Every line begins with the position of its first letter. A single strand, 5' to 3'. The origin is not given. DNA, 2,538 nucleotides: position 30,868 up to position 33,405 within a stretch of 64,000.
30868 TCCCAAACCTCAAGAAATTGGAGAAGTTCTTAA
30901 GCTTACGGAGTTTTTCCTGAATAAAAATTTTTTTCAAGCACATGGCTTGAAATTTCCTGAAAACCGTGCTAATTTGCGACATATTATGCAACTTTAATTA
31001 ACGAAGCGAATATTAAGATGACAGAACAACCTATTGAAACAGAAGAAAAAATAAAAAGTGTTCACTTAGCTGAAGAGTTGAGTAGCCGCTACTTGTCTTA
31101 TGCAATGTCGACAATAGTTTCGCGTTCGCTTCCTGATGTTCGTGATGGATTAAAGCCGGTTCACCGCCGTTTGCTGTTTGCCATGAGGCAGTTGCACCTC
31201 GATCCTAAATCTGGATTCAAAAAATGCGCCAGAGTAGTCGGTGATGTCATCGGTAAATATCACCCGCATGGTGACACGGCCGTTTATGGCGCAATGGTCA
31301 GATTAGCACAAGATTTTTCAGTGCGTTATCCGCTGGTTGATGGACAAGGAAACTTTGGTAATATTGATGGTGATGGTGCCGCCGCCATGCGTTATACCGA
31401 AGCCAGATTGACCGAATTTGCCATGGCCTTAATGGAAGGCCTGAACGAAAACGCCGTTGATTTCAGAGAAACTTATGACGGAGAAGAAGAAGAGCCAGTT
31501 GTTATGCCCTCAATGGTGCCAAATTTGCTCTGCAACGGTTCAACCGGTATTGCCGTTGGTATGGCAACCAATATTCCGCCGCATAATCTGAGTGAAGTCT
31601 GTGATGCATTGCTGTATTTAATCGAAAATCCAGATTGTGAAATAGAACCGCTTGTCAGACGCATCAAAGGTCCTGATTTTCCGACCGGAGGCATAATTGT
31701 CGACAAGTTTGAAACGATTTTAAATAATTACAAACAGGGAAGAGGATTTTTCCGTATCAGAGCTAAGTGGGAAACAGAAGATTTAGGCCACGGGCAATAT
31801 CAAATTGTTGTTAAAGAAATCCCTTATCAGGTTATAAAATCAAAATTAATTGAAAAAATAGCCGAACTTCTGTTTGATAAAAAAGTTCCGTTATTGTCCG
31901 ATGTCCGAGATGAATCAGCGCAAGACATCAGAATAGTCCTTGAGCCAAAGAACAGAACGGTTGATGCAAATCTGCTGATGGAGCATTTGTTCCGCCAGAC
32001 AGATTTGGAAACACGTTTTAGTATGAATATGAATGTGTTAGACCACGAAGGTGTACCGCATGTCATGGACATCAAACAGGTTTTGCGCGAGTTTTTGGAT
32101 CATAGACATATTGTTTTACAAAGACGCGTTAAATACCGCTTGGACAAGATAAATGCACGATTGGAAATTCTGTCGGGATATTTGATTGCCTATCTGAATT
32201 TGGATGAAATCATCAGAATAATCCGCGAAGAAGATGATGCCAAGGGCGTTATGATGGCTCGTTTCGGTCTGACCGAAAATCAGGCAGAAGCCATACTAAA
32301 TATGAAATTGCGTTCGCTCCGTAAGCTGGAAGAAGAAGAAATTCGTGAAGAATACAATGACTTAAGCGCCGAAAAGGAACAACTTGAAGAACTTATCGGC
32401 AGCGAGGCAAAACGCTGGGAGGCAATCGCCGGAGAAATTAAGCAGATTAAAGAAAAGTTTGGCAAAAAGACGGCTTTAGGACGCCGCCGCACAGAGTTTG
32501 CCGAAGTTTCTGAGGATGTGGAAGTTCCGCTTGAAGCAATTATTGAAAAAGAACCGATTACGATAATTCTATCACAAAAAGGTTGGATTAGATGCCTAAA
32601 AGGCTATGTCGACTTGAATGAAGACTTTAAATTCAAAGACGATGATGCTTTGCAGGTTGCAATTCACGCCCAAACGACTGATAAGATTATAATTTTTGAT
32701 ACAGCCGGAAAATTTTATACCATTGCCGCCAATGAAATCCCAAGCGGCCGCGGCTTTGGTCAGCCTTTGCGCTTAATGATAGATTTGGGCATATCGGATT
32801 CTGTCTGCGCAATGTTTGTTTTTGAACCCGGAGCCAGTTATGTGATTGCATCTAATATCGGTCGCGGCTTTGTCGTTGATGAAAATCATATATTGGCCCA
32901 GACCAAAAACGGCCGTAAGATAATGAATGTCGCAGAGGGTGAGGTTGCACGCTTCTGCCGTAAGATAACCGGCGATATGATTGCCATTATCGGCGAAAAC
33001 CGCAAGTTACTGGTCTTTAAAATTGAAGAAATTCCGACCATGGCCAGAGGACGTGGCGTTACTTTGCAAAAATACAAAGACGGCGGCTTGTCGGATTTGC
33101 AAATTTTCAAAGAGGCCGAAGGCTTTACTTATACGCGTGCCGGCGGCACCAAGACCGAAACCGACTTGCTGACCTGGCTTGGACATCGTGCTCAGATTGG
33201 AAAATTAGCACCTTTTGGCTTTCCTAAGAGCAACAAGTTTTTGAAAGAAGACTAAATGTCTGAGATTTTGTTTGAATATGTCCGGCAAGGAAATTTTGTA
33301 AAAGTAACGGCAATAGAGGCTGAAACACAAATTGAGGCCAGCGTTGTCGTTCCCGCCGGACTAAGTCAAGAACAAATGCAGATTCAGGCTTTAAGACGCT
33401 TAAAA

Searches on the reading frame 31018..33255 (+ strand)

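Call 80: search_protein_families(library=pfam, proteins=[window:31018-33255:+], max_evalue=1e-8)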
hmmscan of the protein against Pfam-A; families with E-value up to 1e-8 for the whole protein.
window:31018-33255:+ (745 aa): 2 families
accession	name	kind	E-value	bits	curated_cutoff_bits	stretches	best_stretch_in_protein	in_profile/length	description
PF00521.26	DNA_topoisoIV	-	2e-150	501.9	31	1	36-473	1-430/432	DNA gyrase/topoisomerase IV, subunit A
PF03989.18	DNA_gyraseA_C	-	1.1e-09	38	27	0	653-690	1-39/48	DNA gyrase C-terminal domain, beta-propeller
